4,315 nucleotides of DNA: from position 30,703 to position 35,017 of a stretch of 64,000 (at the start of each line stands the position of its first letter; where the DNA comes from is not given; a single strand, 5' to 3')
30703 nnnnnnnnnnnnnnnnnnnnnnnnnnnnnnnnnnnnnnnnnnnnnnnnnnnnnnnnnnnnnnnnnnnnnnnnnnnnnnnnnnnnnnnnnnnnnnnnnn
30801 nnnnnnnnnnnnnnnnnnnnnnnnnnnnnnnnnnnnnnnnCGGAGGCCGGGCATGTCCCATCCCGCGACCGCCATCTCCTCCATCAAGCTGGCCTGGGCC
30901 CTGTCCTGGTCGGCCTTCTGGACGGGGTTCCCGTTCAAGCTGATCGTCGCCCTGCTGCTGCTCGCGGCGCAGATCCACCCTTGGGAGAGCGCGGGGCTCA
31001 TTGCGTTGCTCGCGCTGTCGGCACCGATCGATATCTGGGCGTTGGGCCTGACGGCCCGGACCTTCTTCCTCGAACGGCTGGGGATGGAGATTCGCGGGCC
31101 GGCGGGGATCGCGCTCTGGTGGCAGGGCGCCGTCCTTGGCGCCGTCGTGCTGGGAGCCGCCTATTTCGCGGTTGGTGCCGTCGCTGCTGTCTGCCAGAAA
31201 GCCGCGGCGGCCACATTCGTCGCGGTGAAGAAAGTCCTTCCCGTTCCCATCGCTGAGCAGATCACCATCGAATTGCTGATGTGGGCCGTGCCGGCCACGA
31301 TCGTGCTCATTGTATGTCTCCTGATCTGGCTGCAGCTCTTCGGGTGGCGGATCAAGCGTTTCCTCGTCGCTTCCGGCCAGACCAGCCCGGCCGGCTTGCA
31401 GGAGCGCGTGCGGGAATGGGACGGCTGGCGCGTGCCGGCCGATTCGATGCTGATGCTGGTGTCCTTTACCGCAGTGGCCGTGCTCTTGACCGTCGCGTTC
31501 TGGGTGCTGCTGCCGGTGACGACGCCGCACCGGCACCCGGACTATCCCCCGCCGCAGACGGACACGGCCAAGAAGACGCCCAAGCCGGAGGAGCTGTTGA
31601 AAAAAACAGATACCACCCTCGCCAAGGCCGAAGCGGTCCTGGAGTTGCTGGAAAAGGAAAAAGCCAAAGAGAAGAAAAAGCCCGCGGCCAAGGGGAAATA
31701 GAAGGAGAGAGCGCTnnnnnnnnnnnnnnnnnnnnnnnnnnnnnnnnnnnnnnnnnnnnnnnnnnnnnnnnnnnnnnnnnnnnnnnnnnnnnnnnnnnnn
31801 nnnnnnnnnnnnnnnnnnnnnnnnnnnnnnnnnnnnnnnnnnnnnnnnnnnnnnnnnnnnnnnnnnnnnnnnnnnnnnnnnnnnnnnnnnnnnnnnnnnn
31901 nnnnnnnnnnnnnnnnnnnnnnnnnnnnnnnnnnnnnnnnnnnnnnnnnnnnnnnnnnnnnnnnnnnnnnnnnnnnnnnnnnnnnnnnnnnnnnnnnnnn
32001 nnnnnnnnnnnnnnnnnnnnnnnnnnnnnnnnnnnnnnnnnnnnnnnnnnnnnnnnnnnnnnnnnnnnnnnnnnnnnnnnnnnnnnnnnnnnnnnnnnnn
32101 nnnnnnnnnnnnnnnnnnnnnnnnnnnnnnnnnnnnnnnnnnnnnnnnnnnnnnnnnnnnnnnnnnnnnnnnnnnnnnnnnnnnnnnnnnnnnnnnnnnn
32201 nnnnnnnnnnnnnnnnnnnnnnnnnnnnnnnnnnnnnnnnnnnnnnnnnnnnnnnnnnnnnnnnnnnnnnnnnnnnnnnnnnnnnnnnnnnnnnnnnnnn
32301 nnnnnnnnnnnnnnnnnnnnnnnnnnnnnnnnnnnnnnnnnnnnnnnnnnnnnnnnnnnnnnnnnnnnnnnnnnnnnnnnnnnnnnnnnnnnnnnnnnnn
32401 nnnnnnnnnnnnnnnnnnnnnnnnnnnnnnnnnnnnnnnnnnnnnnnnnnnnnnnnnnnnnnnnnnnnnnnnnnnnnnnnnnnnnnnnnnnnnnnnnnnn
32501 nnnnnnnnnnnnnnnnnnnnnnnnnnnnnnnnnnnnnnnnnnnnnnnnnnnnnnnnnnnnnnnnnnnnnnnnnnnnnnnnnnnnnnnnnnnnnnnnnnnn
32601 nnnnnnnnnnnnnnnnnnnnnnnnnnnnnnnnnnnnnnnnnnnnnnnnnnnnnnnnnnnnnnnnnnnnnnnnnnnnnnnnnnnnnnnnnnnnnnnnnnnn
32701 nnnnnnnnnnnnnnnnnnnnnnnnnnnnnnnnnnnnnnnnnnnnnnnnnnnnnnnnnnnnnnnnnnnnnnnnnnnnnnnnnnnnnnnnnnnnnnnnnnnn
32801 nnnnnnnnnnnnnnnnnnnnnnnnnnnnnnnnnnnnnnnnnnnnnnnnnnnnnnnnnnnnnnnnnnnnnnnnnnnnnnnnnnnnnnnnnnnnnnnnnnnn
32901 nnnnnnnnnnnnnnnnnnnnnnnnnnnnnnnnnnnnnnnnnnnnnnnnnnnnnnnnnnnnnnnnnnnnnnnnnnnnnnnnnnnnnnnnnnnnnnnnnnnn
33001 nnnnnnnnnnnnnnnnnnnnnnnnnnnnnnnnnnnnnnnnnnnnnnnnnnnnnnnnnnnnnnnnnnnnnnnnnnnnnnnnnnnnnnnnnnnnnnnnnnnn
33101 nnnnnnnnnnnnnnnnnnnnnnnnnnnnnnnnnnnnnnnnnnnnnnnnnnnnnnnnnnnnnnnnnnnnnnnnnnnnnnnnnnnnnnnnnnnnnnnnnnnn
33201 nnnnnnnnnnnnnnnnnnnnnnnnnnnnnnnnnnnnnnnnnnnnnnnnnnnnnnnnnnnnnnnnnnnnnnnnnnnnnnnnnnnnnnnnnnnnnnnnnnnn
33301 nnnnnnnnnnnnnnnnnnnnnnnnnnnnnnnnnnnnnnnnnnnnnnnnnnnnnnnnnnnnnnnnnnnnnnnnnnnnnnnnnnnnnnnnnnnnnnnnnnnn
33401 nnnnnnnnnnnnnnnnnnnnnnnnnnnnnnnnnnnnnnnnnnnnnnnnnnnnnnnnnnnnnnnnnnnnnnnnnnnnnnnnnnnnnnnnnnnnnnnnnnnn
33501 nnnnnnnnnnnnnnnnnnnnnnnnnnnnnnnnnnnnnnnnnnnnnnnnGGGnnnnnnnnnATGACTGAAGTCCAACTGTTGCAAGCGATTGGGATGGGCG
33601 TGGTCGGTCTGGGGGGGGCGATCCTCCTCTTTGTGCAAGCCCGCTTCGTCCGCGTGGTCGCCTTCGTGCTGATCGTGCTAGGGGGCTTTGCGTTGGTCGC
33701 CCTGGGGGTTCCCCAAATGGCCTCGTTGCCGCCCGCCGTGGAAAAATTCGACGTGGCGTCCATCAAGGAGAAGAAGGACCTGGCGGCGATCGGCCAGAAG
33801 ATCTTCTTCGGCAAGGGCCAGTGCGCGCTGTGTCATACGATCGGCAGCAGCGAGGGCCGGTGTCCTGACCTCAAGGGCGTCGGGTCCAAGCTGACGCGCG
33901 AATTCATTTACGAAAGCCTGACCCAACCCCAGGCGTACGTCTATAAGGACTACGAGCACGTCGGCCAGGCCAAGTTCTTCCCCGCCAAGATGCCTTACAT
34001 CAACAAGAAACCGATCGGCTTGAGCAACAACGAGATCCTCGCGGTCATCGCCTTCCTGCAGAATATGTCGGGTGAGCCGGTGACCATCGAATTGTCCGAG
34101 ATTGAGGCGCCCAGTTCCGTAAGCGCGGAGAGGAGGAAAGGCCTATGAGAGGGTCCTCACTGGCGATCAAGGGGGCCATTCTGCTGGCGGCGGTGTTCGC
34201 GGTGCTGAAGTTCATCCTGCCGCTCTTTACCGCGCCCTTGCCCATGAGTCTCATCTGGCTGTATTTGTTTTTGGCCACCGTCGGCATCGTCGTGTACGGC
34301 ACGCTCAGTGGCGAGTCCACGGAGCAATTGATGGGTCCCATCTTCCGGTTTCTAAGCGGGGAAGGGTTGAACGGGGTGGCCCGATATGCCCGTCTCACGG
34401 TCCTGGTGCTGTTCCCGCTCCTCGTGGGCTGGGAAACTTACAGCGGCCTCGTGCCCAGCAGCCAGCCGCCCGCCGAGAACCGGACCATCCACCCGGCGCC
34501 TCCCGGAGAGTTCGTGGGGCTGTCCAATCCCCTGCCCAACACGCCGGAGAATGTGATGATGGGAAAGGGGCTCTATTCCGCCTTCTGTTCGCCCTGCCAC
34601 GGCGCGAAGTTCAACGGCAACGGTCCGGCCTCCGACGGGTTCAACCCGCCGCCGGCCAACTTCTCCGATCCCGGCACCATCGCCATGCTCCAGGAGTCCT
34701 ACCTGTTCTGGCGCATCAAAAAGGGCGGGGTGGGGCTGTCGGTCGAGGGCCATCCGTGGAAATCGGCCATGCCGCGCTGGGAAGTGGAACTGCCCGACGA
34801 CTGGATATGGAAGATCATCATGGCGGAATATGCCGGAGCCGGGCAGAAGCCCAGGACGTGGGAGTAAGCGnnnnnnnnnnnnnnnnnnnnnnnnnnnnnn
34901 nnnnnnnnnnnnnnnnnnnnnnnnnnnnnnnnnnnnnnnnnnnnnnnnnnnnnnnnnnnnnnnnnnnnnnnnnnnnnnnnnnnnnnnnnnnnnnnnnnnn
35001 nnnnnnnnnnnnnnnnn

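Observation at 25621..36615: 11-gene respiratory operon fusing two CydB-less bd-like oxidases with a Rieske/cytochrome b module, six c-hemes and an NxrC-like subunit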

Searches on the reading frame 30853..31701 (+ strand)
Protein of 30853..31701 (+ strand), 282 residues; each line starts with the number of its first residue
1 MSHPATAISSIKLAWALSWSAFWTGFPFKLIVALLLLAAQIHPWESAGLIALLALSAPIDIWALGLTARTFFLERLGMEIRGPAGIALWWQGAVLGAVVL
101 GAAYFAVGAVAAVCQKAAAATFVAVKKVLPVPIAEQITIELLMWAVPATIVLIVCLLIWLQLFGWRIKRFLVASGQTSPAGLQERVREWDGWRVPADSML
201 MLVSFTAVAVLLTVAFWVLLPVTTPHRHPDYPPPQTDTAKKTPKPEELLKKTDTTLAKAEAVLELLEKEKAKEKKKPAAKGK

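Call 5: search_protein_families(library=pfam, proteins=[window:30853-31701:+], max_evalue=0.01)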
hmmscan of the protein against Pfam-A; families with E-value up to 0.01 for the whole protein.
window:30853-31701:+ (282 aa): 0 families

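Call 6: search_protein_families(library=ncbifam, proteins=[window:30853-31701:+], max_evalue=0.01)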
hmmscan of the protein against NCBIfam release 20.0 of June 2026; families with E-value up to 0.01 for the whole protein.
window:30853-31701:+ (282 aa): 0 families

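Call 38: find_homologous_proteins(query=window:30853-31701:+, max_evalue=0.001)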
Query window:30853-31701:+ (282 aa): 322 proteins with E <= 0.001 among 8000 candidates; the best 120 are listed.
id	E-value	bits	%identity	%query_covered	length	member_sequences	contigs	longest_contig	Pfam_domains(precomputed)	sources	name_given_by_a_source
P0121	1.1e-176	604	100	100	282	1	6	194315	-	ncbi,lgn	-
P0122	3.5e-152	524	88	94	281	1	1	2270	-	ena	-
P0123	1.2e-151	522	85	95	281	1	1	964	-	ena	-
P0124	9.2e-151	519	86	100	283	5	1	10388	-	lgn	-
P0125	1.1e-150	519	87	94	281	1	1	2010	-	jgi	-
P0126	4.8e-150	516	83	95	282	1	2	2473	-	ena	-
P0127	1.3e-149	515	82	100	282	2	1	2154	-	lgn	-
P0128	4.6e-149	513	84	100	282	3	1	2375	-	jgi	-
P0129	6.5e-149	513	82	100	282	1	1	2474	-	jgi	-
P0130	2.9e-148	511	83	100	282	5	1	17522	-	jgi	jgi:hypothetical protein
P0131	5.7e-148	510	82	94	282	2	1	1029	-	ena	-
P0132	6.9e-148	509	83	100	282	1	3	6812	-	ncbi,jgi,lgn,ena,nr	ncbi:MAG: hypothetical protein D4R81_05595 [Nitrospiraceae bacterium]|nr:MAG: hypothetical protein D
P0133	1.1e-147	509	83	100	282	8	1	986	-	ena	-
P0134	3.0e-147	507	83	100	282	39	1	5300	-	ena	-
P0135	4.7e-147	507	84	95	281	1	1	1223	-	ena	-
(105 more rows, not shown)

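Call 39: find_encoding_contigs(protein=P0121, flank=1000, max_places=3)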
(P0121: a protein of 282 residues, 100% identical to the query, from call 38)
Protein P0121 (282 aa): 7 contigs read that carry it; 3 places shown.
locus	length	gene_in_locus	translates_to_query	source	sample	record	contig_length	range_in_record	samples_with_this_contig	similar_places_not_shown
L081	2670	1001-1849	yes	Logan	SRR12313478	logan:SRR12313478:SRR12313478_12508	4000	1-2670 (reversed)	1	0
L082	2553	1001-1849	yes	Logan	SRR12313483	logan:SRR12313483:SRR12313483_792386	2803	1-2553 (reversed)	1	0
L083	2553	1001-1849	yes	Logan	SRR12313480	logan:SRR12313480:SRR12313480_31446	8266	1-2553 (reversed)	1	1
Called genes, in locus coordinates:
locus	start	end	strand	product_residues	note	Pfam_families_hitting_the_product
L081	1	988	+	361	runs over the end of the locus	PF00033:Cytochrome_B, PF13631:Cytochrom_B_N_2, PF00032:Cytochrom_B_C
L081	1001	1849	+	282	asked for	-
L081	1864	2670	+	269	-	?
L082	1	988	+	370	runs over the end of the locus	PF00033:Cytochrome_B, PF13631:Cytochrom_B_N_2, PF00032:Cytochrom_B_C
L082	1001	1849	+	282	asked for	-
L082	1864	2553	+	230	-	?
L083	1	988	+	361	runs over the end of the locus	PF00033:Cytochrome_B, PF13631:Cytochrom_B_N_2, PF00032:Cytochrom_B_C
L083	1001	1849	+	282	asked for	-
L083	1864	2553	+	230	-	?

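Call 46: predict_structure(alignment_id=A1)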
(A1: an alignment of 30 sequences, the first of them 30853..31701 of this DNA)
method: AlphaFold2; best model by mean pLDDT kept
length: 282 residues; sequences in the alignment: 30
mean_pLDDT: 80.3   pTM: 0.62
mean pLDDT of the five models: 80.3, 78.4, 75.7, 75.4, 74.3
residues with pLDDT >= 90: 89; 70-90: 130; 50-70: 49; < 50: 14
segments of 3 or more residues with pLDDT < 50: 238-242, 275-282
pLDDT, mean of each block of 10 residues (from residue 1): 81 93 91 86 85 89 90 87 87 93 94 92 85 87 93 95 94 85 81 70 80 77 57 52 54 68 66 46 34
secondary structure, 60 per line:
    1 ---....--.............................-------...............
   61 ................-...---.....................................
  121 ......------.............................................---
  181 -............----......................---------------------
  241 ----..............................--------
elements in order: H4-7 H10-38 H46-76 E78-80 H84-126 H133-174 E175-177 H182-193 H198-219 H245-274

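Call 50: fold_search(model_id=the predicted structure, library=pdb)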
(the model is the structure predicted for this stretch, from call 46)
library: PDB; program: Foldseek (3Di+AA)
matches with E <= 10: 32; with E <= 0.001: 0
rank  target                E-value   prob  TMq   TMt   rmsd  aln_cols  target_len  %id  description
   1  2z0o                  1.2e+00  0.10  0.16  0.13  29.7       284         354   13  Crystal structure of APPL1-BAR-PH domain (released 2008-05-13)
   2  2q13                  1.3e+00  0.10  0.15  0.12  29.7       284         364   13  Crystal structure of BAR-PH domain of APPL1 (released 2007-08-14)
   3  2v0o_A                1.8e+00  0.08  0.15  0.15  27.3       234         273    9  FCHO2 F-BAR domain (released 2007-06-26)
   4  4h8s_B                2.1e+00  0.08  0.16  0.14  22.0       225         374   11  Crystal structure of human APPL2BARPH domain (released 2012-10-17)
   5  7ul6_A                2.7e+00  0.06  0.09  0.07  19.5       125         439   20  CryoEM structure of full-length dimeric ClbP (released 2022-09-28)
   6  5xra                  3.7e+00  0.07  0.13  0.09  13.3       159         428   14  Crystal structure of the human CB1 in complex with agonist AM11542 (released 2017-07-12)
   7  6tyi_A                3.9e+00  0.04  0.13  0.15  16.4       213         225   12  ExbB-ExbD complex in MSP1E3D1 nanodisc (released 2019-10-16)
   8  7xge_G                4.3e+00  0.08  0.19  0.28  13.3       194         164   12  Crystal structure of MCL-1 in complex with computationally designed inhibitor protein (released 2022-07-20)
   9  9ddn_C                4.5e+00  0.05  0.15  0.17  20.0       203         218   12  E. coli TolAQR conformation II (released 2025-07-09)
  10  5i7d_A                4.7e+00  0.03  0.14  0.11  45.5       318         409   10  Crystal Structure of srGAP2 F-BARx WT Form-2 (released 2017-08-30)
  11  5gtm_B                5.5e+00  0.05  0.18  0.12  20.0       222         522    7  Modified human MxA, nucleotide-free form (released 2017-05-31)
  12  8i9w_CH               5.5e+00  0.04  0.14  0.09  16.4       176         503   12  Cryo-EM structure of a Chaetomium thermophilum pre-60S ribosomal subunit - Dbp10-3 (released 2023-05-17)
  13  7aal_A                5.5e+00  0.02  0.14  0.14  34.0       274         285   10  Crystal structure of the F-BAR domain of PSTIPIP1, G258A mutant (released 2022-02-23)
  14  4h8s_A                5.5e+00  0.02  0.13  0.11  20.7       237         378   10  Crystal structure of human APPL2BARPH domain (released 2012-10-17)
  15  5sv0_D                6.1e+00  0.03  0.13  0.16  16.9       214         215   13  Structure of the ExbB/ExbD complex from E. coli at pH 7.0 (released 2016-09-28)
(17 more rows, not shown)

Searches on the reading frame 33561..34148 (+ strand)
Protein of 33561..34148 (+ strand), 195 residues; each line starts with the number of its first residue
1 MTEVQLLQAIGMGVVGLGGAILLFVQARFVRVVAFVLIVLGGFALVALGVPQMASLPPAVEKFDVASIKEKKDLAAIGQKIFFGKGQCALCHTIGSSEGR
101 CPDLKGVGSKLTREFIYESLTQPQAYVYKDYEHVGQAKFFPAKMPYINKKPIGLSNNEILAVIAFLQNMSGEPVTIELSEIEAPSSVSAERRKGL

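Call 5: search_protein_families(library=pfam, proteins=[window:33561-34148:+], max_evalue=0.01)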
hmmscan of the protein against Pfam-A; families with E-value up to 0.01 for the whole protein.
window:33561-34148:+ (195 aa): 3 families
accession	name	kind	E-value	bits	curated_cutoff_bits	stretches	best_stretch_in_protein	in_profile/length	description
PF00034.26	Cytochrom_C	-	3.3e-07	32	21.3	1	76-169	2-89/90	Cytochrome c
PF02433.20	FixO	-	0.00028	20.9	29.6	0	29-93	10-67/219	Cytochrome C oxidase, mono-heme subunit/FixO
PF13442.11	Cytochrome_CBB3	-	0.0088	16.8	27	0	76-122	4-43/68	Cytochrome C oxidase, cbb3-type, subunit III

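Call 6: search_protein_families(library=ncbifam, proteins=[window:33561-34148:+], max_evalue=0.01)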
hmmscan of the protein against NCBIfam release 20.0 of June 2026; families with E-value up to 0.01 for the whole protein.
window:33561-34148:+ (195 aa): 5 families
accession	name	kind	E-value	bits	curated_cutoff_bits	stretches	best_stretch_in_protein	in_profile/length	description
TIGR02603.1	CxxCH_TIGR02603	domain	9.5e-07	28.9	68.15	1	77-133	5-60/134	putative heme-binding domain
TIGR04485.1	thiosulf_SoxX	equivalog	6.5e-05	23.6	61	1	85-167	2-76/78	sulfur oxidation c-type cytochrome SoxX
NF045773.1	cytochro_C550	exception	0.001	19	125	1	34-122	8-94/118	cytochrome c550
NF045774.1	cytochro_C551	exception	0.0015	18.5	118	1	72-121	36-83/110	cytochrome c551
TIGR03981.2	SAM_quin_mod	hypoth_equivalog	0.0028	16.6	340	1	78-93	270-285/411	His-Xaa-Ser system-associated MauG-like protein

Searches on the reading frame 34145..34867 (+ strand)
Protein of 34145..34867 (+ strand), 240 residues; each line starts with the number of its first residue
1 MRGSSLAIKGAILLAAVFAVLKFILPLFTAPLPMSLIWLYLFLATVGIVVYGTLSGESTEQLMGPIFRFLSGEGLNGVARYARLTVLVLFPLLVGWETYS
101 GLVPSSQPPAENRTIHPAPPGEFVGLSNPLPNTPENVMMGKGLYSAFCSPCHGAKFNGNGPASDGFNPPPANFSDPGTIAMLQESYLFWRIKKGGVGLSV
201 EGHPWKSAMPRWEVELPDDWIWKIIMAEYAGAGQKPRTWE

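Call 5: search_protein_families(library=pfam, proteins=[window:34145-34867:+], max_evalue=0.01)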
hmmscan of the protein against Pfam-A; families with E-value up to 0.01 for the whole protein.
window:34145-34867:+ (240 aa): 2 families
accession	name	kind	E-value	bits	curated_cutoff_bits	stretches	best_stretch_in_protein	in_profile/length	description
PF13442.11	Cytochrome_CBB3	-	3.4e-06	27.7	27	1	137-225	3-65/68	Cytochrome C oxidase, cbb3-type, subunit III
PF00034.26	Cytochrom_C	-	9.5e-05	24.1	21.3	1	139-205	3-63/90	Cytochrome c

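Call 6: search_protein_families(library=ncbifam, proteins=[window:34145-34867:+], max_evalue=0.01)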
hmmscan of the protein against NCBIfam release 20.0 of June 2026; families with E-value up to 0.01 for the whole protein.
window:34145-34867:+ (240 aa): 3 families
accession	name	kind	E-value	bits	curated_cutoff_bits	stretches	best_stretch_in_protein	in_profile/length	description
NF011054.0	PRK14486.1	equivalog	9.7e-06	25.3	447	1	126-225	204-284/294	putative bifunctional cbb3-type cytochrome c oxidase subunit II/cytochrome c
NF033864.1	cytochrome579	equivalog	3.6e-05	23.6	280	1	127-194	39-108/179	cytochrome 579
TIGR03872.1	cytochrome_MoxG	equivalog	0.0091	16.1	147.8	0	128-178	35-87/133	cytochrome c(L), periplasmic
